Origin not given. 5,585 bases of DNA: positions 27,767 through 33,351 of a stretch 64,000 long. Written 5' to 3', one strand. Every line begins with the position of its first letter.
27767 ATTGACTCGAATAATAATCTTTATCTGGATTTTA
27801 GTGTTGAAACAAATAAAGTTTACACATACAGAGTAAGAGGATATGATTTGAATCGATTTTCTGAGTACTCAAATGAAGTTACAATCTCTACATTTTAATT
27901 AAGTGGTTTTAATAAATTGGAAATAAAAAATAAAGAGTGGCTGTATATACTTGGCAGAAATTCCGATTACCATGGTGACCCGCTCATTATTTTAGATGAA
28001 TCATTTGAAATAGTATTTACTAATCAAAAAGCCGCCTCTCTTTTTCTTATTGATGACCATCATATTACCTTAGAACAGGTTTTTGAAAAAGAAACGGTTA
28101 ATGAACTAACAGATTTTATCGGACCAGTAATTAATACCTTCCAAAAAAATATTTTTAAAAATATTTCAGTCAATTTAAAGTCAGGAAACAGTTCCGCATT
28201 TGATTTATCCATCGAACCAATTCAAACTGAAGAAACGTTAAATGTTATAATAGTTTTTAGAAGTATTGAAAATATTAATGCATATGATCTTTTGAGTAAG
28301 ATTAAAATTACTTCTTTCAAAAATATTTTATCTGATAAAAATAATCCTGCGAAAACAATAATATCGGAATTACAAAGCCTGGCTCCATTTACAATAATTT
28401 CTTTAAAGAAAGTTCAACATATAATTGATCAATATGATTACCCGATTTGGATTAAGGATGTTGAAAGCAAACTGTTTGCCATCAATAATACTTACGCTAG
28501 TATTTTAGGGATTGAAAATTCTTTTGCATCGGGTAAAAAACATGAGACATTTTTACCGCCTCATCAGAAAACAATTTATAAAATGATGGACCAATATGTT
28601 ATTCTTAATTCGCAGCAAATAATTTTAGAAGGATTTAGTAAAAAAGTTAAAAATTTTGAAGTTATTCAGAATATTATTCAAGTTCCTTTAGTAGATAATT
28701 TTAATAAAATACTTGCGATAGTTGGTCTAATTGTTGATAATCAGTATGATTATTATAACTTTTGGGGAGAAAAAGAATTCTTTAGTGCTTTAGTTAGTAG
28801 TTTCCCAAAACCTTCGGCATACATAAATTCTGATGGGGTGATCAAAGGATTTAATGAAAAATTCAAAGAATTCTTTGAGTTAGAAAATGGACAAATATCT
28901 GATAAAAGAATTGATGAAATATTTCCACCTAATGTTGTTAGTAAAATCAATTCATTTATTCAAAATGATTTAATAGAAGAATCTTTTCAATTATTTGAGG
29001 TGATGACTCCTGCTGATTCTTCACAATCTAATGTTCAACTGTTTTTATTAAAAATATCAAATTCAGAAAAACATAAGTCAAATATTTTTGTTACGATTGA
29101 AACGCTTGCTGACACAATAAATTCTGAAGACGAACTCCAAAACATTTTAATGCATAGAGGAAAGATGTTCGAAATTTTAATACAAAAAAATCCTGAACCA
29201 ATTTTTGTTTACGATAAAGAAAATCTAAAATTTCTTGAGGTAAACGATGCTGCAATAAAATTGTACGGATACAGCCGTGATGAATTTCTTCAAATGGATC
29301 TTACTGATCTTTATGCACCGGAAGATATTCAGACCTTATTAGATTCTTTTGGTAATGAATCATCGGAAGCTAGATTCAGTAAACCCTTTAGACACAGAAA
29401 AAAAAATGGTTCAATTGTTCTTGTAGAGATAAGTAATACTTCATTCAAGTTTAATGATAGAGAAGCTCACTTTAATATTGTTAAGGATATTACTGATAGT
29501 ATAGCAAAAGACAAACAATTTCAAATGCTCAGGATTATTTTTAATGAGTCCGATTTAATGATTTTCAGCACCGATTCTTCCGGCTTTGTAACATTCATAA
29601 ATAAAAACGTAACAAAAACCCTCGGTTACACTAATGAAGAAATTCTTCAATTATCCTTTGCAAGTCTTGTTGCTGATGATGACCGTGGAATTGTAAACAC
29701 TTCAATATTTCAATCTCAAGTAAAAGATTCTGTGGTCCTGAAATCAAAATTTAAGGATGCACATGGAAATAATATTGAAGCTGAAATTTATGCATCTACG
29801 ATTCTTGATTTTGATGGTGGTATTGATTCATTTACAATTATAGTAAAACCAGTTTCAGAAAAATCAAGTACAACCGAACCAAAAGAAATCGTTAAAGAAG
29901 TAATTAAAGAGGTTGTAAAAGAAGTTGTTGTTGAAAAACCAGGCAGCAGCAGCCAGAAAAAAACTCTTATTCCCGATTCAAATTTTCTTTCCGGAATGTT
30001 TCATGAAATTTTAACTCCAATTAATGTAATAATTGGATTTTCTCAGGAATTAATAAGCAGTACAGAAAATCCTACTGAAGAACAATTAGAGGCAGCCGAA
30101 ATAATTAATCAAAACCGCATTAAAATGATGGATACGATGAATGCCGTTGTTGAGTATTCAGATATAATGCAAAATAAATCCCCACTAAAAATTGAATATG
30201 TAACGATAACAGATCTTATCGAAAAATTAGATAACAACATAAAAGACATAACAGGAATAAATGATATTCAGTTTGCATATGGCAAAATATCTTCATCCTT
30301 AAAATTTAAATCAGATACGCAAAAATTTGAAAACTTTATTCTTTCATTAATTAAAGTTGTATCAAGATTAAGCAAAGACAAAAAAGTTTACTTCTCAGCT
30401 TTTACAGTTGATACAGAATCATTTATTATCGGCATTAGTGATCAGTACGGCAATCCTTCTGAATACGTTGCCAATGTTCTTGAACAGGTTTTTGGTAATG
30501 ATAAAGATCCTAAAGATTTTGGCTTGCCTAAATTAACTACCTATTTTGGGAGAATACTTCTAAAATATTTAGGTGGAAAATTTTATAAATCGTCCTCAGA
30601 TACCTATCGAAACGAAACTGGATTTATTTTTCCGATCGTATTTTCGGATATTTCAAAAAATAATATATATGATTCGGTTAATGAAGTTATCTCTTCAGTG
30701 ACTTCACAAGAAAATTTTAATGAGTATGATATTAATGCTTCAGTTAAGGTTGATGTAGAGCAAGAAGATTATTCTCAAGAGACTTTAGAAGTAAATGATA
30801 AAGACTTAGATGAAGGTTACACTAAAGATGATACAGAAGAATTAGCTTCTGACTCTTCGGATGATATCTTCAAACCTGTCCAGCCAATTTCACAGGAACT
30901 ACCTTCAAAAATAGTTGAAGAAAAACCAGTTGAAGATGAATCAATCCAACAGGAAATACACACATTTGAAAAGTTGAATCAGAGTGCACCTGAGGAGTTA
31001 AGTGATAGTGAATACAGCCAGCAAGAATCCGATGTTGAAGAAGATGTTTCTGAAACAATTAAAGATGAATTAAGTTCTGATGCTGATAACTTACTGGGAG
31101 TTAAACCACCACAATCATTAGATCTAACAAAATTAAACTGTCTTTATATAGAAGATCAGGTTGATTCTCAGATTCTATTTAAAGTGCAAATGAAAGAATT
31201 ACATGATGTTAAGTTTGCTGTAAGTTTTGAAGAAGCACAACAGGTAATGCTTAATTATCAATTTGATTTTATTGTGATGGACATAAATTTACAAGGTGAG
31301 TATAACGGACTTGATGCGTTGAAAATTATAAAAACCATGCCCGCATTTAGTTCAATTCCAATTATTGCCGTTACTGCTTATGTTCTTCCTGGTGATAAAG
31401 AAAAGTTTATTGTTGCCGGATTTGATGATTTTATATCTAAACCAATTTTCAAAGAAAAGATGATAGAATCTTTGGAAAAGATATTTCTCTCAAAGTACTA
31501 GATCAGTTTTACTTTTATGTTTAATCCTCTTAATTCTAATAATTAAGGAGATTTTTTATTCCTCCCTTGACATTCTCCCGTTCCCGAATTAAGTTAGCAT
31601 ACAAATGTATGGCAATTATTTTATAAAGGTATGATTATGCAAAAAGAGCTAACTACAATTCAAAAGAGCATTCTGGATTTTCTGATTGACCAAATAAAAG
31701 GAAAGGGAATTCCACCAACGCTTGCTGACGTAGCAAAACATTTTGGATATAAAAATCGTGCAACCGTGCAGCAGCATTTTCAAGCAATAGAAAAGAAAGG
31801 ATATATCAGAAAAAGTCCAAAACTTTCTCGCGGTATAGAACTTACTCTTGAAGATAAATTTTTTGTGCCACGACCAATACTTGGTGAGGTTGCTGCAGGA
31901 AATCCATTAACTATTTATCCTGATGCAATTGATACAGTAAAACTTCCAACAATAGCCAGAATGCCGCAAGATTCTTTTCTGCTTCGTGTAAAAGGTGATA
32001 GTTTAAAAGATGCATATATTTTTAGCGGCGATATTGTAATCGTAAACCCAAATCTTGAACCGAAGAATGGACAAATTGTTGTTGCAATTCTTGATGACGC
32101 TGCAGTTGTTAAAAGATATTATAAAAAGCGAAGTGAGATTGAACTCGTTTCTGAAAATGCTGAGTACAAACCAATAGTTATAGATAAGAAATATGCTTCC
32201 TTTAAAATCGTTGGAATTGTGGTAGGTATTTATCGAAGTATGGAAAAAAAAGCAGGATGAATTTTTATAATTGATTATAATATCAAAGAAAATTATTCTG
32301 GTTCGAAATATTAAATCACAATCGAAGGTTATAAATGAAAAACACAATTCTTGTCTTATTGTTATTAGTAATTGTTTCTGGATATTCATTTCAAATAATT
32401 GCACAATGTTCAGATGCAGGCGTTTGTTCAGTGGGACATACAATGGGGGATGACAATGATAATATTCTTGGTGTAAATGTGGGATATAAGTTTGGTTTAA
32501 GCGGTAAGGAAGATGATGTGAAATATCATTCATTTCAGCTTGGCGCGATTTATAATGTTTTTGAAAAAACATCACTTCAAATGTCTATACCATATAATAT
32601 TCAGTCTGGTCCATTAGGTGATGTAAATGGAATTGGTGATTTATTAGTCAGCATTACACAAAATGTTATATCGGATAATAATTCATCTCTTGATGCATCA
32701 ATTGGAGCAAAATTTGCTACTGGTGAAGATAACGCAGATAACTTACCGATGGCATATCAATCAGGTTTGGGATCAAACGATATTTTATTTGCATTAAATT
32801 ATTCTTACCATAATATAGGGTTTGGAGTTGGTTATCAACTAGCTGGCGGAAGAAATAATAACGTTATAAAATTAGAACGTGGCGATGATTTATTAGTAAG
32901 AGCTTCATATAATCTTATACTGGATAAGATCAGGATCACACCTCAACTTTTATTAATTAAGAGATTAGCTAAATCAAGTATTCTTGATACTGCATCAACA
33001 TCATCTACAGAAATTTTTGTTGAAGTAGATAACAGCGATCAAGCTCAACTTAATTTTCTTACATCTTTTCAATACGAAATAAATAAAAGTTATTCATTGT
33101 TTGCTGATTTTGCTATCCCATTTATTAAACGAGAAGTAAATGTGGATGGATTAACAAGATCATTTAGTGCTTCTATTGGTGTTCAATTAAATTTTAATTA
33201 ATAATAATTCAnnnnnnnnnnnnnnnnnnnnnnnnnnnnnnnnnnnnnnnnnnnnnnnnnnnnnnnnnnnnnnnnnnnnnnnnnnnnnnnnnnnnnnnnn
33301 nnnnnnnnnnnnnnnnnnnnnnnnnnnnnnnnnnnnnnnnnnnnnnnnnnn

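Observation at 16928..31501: Nine-gene synthase-dependent exopolysaccharide-type cluster with a non-canonical parts list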

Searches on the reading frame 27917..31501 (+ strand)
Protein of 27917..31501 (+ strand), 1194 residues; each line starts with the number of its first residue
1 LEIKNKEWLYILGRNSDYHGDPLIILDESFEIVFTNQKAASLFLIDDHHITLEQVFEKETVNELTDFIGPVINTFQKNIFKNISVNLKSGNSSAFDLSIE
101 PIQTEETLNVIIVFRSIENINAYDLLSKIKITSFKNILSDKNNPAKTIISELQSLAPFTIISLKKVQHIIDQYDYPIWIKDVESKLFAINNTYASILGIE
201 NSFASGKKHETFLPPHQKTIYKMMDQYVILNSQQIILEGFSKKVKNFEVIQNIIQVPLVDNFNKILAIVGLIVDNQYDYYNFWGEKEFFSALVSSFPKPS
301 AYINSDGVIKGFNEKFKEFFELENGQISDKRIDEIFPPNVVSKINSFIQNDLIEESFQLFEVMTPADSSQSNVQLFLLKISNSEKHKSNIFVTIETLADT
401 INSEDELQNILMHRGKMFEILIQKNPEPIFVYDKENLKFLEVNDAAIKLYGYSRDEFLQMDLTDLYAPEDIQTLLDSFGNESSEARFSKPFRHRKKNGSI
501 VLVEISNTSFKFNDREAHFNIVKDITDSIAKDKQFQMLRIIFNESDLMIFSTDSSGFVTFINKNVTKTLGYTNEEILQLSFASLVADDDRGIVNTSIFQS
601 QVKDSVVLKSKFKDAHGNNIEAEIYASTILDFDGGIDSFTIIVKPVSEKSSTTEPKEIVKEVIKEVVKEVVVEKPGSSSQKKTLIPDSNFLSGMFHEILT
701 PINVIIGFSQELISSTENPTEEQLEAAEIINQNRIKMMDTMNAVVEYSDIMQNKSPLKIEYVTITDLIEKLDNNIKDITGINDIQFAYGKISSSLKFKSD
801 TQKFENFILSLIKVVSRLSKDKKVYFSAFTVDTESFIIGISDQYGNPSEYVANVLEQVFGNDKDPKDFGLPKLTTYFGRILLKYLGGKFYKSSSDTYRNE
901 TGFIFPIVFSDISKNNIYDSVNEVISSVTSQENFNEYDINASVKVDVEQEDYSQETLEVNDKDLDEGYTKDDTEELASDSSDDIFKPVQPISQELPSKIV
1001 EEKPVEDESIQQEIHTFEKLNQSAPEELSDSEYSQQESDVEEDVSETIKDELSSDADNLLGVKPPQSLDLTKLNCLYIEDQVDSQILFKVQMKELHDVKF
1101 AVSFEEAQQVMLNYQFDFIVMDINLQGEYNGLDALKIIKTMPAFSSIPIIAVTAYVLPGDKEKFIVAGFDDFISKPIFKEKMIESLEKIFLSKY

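Call 3: search_protein_families(library=pfam, proteins=[window:27917-31501:+], max_evalue=0.01)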
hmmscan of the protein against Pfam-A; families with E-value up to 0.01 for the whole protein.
window:27917-31501:+ (1194 aa): 9 families
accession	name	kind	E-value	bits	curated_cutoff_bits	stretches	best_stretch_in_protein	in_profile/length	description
PF00989.32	PAS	-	1e-26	93.6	22.6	2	417-514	2-100/113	PAS fold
PF13426.13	PAS_9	-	3.8e-25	88.6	27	2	426-527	1-103/103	PAS domain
PF13188.13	PAS_8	-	1.2e-16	60.4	21.8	1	417-465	2-50/65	PAS domain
PF08448.16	PAS_4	-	7.2e-16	58.8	23.1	0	294-348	2-56/110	PAS fold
PF00072.30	Response_reg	-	3.1e-14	53.5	30.2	1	1078-1186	4-110/111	Response regulator receiver domain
PF08447.18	PAS_3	-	2.5e-13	50.5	25.6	1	440-514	2-79/89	PAS fold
PF00512.31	HisKA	-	8.9e-07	29.3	26.9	1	688-750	3-63/66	His Kinase A (phospho-acceptor) domain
PF24820.1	Diguanyl_cycl_sensor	-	0.0002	21.7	28.1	0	176-225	8-57/109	Diguanylate cyclase-like sensor domain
PF18095.7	PAS_12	-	0.00058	19.9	22.6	0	410-459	40-89/153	UPF0242 C-terminal PAS-like domain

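Call 4: search_protein_families(library=ncbifam, proteins=[window:27917-31501:+], max_evalue=0.01)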
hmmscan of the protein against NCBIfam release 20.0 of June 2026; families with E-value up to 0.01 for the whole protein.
window:27917-31501:+ (1194 aa): 43 families (the best 25 are shown)
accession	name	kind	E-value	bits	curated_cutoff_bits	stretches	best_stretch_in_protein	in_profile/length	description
TIGR00229.1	sensory_box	domain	3.9e-40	136.9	22.9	3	416-528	5-119/126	PAS domain S-box protein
NF008318.0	PRK11107.1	equivalog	1.6e-20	72.8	890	2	1065-1185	660-780/920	two-component sensor histidine kinase BarA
TIGR02956.1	TMAO_torS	equivalog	3.9e-20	71.6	676.5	2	1067-1190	696-820/967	TMAO reductase system sensor histidine kinase/response regulator TorS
NF038297.2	hybrid_HK_HrmK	equivalog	2.6e-19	69.3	725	2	1058-1179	486-597/607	hybrid histidine kinase/response regulator HrmK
NF041947.1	LuxQ_Vibrio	equivalog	7.1e-15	54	1200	2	688-814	473-598/843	quorum-sensing autoinducer 2 sensor kinase/phosphatase LuxQ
NF045595.1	HK_scytonemin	equivalog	1.2e-14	53.7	865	1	416-530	5-118/637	scytonemin biosynthesis sensor histidine kinase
NF011874.0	PRK15347.1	equivalog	3.5e-13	48.5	852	2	1073-1187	691-807/921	two component system sensor kinase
NF046044.1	PnpS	equivalog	6.5e-13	48.5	400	2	687-842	170-324/390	two-component system histidine kinase PnpS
TIGR02966.1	phoR_proteo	equivalog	3.4e-11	42.8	334.2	1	687-821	114-247/333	phosphate regulon sensor histidine kinase PhoR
NF008467.0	PRK11359.1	equivalog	4.2e-11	41.6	857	1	434-603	29-203/800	oxygen-sensing cyclic-di-GMP phosphodiesterase DosP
NF045901.1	HisKinLetSLeg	equivalog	6.9e-11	40.9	1650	2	664-758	273-362/906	two-component system sensor histidine kinase LetS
NF007135.0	PRK09581.1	equivalog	5.6e-10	38.6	474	1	1089-1182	20-112/457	PleD family two-component system response regulator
TIGR02154.1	PhoB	equivalog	6.8e-09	35.4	296.2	1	1075-1183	5-113/226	phosphate regulon transcriptional regulator PhoB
NF007901.0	PRK10610.1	equivalog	1.9e-08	34.5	189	1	1092-1190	25-124/129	chemotaxis response regulator CheY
NF053854.1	RespRegPhoBBctds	equivalog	4.1e-08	32.8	270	1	1078-1178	4-103/225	two-component system response regulator PhoB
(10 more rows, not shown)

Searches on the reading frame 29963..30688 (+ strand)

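Call 8: search_protein_families(library=pfam, proteins=[window:29963-30688:+], max_evalue=10)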
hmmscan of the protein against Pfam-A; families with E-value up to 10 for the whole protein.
seq(242 aa): 1 family
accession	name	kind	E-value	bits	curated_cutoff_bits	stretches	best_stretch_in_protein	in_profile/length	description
PF00512.31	HisKA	-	1.4e-07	31.9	26.9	1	6-68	3-63/66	His Kinase A (phospho-acceptor) domain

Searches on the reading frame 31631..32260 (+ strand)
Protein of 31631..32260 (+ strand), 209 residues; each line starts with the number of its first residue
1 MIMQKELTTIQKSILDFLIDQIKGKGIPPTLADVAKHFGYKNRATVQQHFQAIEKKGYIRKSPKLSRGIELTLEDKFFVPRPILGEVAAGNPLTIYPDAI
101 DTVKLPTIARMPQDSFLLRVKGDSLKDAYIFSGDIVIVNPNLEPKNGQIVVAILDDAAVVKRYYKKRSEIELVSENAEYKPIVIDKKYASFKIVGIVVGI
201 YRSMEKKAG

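Call 6: search_protein_families(library=pfam, proteins=[window:31631-32260:+], max_evalue=0.001)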
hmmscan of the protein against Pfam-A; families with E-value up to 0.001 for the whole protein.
window:31631-32260:+ (209 aa): 2 families
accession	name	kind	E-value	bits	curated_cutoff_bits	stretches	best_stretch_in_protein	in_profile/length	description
PF00717.28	Peptidase_S24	-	2.4e-28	98.6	23.3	1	82-198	1-116/116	Peptidase S24-like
PF01726.22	LexA_DNA_bind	-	5.7e-16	58.5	23.7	1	5-68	2-65/65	LexA DNA binding domain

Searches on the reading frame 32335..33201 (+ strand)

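Call 6: search_protein_families(library=pfam, proteins=[window:32335-33201:+], max_evalue=0.001)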
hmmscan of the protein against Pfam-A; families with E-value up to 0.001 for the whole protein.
window:32335-33201:+ (288 aa): 1 family
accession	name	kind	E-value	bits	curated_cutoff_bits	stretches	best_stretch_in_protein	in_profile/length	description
PF13505.12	OMP_b-brl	-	0.00094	19.8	28.7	0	43-168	56-174/175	Outer membrane protein beta-barrel domain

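Call 78: search_protein_families(library=ncbifam, proteins=[window:32335-33201:+], max_evalue=0.001)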
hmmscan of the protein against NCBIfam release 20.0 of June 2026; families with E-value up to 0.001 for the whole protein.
window:32335-33201:+ (288 aa): 0 families
